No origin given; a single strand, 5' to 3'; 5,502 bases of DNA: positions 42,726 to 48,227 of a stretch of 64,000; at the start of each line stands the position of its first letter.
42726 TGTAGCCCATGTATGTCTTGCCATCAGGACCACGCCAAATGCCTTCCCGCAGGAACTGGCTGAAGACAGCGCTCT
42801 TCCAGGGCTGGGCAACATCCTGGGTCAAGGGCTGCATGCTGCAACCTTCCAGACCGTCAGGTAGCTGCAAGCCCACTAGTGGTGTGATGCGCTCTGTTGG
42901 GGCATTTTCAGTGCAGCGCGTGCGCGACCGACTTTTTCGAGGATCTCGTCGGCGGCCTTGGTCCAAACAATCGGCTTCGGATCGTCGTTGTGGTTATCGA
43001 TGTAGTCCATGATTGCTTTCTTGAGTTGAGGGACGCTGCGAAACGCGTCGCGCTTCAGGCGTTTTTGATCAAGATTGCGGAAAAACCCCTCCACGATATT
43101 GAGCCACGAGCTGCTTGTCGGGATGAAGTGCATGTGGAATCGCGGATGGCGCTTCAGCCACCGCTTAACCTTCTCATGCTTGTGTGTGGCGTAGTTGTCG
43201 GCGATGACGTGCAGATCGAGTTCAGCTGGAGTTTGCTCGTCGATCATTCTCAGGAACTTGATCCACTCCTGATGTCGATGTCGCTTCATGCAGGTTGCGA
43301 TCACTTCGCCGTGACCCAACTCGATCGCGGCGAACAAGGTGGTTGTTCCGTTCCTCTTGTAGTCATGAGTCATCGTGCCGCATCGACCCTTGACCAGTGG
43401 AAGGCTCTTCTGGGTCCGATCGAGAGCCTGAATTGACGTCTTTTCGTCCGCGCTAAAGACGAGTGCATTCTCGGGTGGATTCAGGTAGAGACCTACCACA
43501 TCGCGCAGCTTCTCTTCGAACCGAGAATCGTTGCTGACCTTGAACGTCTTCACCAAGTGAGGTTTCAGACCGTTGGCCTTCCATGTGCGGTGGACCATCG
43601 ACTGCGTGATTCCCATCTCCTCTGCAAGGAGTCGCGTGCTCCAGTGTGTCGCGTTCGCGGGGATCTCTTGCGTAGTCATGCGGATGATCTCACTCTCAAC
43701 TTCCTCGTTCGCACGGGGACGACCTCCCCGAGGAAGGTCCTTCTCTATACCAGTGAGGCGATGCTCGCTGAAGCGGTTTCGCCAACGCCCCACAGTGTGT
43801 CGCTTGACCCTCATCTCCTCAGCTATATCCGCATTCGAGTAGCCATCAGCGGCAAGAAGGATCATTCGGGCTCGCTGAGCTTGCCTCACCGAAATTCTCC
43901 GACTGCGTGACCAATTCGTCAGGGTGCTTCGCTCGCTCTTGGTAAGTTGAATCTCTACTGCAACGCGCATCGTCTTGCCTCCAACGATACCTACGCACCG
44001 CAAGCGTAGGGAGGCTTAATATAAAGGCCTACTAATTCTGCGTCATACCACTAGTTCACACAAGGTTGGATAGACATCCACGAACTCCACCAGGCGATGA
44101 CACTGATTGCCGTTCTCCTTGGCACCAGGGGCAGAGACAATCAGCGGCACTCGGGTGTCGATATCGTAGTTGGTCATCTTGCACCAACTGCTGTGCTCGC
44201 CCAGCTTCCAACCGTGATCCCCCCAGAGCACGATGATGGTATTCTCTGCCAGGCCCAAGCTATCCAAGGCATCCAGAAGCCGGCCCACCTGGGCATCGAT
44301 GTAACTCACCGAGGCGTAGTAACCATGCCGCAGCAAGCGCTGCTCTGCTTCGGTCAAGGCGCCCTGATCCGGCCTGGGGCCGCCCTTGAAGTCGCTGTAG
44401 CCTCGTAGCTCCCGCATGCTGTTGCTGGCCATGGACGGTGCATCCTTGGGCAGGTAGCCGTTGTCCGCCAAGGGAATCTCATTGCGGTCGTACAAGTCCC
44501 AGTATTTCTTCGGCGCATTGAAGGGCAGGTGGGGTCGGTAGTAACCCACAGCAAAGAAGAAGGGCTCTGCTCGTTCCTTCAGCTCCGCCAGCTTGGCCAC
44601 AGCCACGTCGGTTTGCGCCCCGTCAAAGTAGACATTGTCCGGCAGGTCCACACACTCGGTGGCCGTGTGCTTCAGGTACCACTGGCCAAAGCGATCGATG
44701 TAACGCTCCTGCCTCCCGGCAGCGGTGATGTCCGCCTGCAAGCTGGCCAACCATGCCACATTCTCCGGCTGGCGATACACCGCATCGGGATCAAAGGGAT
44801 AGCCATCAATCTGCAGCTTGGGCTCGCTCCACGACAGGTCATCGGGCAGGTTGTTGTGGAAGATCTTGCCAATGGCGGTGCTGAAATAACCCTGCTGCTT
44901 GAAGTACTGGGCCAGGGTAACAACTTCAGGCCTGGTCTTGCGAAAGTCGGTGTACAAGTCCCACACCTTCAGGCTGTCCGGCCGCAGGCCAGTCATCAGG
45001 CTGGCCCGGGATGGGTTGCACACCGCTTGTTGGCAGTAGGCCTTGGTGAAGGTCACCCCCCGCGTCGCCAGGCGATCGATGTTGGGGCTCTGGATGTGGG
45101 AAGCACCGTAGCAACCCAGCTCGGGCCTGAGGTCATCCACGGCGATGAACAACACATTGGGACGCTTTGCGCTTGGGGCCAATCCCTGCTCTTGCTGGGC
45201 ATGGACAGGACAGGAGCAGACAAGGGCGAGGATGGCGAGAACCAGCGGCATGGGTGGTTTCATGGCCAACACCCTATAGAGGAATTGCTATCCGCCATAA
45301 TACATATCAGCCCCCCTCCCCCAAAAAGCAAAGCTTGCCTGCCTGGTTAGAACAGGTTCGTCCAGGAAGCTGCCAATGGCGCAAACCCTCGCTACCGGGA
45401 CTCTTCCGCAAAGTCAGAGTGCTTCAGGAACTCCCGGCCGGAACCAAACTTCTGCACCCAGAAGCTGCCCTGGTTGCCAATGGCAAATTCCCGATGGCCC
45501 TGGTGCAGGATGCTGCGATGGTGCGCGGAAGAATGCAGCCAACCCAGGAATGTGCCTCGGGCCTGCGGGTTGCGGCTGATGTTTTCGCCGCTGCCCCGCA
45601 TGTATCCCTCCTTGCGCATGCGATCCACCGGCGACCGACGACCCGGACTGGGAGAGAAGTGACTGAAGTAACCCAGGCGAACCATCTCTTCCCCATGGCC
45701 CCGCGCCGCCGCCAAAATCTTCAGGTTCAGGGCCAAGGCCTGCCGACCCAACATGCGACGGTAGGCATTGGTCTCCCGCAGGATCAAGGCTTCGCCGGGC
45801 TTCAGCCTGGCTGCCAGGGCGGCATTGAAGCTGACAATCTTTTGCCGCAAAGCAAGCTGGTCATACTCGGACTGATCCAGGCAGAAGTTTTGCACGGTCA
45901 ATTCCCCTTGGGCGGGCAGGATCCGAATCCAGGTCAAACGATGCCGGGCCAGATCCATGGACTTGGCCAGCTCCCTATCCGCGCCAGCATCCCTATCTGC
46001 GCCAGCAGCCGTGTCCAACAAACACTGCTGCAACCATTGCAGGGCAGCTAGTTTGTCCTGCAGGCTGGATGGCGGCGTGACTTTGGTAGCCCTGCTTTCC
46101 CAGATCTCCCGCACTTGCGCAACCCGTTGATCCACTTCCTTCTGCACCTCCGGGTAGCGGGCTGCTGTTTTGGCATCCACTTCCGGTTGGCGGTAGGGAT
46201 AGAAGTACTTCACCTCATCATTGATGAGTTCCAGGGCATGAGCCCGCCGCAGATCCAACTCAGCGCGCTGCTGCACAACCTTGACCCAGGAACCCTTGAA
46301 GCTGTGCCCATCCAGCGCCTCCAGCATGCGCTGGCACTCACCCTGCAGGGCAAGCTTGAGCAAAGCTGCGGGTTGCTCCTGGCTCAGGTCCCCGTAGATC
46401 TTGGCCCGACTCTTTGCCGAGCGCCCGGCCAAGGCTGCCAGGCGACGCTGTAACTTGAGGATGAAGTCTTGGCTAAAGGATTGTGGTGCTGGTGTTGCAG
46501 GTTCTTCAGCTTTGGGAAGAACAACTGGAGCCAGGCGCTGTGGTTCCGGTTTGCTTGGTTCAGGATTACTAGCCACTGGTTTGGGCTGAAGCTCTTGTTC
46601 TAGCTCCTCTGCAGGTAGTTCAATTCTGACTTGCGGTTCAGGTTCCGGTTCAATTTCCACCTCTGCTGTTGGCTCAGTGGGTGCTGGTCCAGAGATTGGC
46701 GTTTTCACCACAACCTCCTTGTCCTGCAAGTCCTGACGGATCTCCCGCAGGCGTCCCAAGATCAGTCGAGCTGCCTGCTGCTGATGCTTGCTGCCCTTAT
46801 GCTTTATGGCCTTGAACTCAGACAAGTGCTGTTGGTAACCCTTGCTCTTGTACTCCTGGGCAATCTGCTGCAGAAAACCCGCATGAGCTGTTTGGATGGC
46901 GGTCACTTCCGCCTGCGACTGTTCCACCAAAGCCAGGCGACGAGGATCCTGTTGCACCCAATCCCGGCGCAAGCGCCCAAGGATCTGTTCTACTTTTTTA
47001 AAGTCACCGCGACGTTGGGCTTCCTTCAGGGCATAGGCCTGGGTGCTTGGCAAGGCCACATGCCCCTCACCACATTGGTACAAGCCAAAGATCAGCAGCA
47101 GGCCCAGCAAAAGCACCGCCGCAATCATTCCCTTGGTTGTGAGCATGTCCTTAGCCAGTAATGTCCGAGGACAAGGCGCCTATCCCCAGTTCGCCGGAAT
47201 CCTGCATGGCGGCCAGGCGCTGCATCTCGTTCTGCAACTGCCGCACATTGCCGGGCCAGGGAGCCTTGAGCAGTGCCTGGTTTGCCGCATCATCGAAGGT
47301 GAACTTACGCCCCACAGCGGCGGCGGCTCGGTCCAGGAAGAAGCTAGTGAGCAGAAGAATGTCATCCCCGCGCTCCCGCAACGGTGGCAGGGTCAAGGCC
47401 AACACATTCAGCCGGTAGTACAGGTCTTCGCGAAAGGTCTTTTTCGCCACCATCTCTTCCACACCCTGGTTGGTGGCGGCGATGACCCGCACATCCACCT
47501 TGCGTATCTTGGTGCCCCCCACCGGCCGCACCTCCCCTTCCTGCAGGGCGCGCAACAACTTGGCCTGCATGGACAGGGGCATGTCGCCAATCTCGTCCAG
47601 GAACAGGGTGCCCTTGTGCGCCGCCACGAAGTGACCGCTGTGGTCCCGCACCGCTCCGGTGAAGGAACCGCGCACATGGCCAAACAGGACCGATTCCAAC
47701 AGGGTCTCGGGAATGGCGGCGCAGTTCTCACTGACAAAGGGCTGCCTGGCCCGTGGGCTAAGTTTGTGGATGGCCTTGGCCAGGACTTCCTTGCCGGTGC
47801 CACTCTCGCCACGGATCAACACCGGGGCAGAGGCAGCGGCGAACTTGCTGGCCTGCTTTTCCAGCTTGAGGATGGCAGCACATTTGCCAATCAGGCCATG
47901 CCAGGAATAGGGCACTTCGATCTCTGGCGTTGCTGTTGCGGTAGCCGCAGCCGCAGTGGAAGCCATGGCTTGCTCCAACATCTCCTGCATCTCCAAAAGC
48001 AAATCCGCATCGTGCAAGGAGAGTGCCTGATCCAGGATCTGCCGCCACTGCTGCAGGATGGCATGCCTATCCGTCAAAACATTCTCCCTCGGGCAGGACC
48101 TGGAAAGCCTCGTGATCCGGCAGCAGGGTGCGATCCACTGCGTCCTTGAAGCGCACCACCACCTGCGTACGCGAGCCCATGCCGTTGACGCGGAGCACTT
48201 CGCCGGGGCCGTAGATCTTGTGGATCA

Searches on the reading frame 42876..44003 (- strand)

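Call 30: search_protein_families(library=pfam, proteins=[window:42876-44003:-], max_evalue=0.00001)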
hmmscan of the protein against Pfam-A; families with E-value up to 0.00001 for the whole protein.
window:42876-44003:- (375 aa): 5 families
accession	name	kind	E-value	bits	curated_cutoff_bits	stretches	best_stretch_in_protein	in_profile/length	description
PF13358.12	DDE_3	-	4.3e-21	75.7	28.6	1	194-328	12-146/146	DDE superfamily endonuclease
PF13565.12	HTH_32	-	1.1e-12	48.7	33.7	1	70-141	1-73/73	Homeodomain-like domain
PF13384.12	HTH_23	-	2.2e-12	46.8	24.6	1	39-85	2-48/50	Homeodomain-like domain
PF13551.12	HTH_29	-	7.8e-12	45.6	28.1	1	44-102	1-62/64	Winged helix-turn helix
PF13518.12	HTH_28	-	1.5e-09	38.2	25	1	43-94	1-51/52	Helix-turn-helix domain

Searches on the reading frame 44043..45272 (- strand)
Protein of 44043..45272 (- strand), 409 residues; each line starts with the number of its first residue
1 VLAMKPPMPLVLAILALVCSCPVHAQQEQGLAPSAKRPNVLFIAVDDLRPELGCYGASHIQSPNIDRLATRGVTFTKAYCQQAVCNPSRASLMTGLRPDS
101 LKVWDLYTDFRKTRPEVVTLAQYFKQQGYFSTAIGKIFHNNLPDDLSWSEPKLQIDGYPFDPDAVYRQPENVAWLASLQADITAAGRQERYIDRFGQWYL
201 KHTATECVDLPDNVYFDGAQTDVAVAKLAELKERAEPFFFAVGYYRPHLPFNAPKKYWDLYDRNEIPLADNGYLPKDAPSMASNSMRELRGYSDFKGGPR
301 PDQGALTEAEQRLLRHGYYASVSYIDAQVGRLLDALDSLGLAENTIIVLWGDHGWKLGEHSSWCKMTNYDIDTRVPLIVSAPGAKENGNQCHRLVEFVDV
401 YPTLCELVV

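Call 30: search_protein_families(library=pfam, proteins=[window:44043-45272:-], max_evalue=0.00001)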
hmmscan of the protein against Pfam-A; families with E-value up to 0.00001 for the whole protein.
window:44043-45272:- (409 aa): 2 families
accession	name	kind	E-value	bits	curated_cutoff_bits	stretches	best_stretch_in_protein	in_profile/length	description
PF00884.28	Sulfatase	-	7.9e-45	153.9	25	1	38-407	1-298/301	Sulfatase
PF01663.27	Phosphodiest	-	4.8e-09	36.7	23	0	320-358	186-224/342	Type I phosphodiesterase / nucleotide pyrophosphatase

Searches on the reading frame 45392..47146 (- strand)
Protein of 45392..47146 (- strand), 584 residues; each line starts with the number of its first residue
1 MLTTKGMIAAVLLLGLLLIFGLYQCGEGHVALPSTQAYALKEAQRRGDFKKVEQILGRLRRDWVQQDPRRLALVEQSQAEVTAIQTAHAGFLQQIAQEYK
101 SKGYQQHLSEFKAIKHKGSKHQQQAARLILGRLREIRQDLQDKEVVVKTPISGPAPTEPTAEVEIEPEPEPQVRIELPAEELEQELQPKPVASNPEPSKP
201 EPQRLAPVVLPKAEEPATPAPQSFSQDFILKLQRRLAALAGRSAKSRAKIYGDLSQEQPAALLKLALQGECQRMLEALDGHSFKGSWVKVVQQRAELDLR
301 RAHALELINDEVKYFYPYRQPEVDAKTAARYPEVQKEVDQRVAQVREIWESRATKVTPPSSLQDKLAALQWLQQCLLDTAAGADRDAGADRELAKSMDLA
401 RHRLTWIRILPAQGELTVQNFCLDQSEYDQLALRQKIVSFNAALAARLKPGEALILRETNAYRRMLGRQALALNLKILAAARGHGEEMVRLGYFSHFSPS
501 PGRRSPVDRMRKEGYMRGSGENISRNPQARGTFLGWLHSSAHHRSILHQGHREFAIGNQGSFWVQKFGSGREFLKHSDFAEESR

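Call 30: search_protein_families(library=pfam, proteins=[window:45392-47146:-], max_evalue=0.00001)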
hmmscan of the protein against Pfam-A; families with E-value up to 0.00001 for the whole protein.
window:45392-47146:- (584 aa): 1 family
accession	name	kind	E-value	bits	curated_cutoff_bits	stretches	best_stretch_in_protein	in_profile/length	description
PF00188.32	CAP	-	2.4e-06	28.8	21.1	1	456-557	1-101/117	Cysteine-rich secretory protein family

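Call 79: search_protein_families(library=ncbifam, proteins=[window:45392-47146:-], max_evalue=0.00001)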
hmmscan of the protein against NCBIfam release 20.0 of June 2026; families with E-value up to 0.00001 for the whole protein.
window:45392-47146:- (584 aa): 2 families
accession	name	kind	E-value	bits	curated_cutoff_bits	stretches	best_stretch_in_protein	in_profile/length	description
TIGR02909.1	spore_YkwD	subfamily_domain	8.3e-14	51.6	171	1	453-567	6-125/127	uncharacterized protein, YkwD family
NF052539.1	DivAsocLipDalA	equivalog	1.6e-07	31.3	200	1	455-554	51-150/169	divisome-associated lipoprotein DalA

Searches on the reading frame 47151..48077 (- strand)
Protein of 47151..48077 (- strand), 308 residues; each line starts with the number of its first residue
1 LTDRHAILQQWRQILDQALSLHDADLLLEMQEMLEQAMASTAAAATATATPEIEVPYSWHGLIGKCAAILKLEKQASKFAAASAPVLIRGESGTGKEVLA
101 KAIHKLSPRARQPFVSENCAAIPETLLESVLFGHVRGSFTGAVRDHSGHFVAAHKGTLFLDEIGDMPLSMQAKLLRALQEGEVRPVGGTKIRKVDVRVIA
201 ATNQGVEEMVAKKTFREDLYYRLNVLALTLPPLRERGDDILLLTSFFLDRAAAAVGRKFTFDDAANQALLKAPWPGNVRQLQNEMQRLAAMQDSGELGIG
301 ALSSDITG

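Call 30: search_protein_families(library=pfam, proteins=[window:47151-48077:-], max_evalue=0.00001)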
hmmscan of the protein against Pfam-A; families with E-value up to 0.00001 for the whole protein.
window:47151-48077:- (308 aa): 5 families
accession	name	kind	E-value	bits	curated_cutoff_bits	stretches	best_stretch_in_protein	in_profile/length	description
PF00158.32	Sigma54_activat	-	2.1e-70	236.2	20.2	1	62-228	1-167/168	Sigma-54 interaction domain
PF14532.12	Sigma54_activ_2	-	5.6e-23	82.1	25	1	63-233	1-138/138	Sigma-54 interaction domain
PF25601.1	AAA_lid_14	-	6.5e-19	68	27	1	234-306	1-74/87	AAA+ ATPase lid domain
PF07728.20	AAA_5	-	1.2e-07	32.2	22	1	85-212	1-132/139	AAA domain (dynein-related subfamily)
PF01078.27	Mg_chelatase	-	7.4e-07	29.2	20.3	0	143-184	95-136/207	Magnesium chelatase, subunit ChlI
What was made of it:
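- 47151..48077 (-): sigma-54 activator AAA+ protein (308 aa), a native syntenic flank. PF00158, E 2.1e-70 (call 30).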
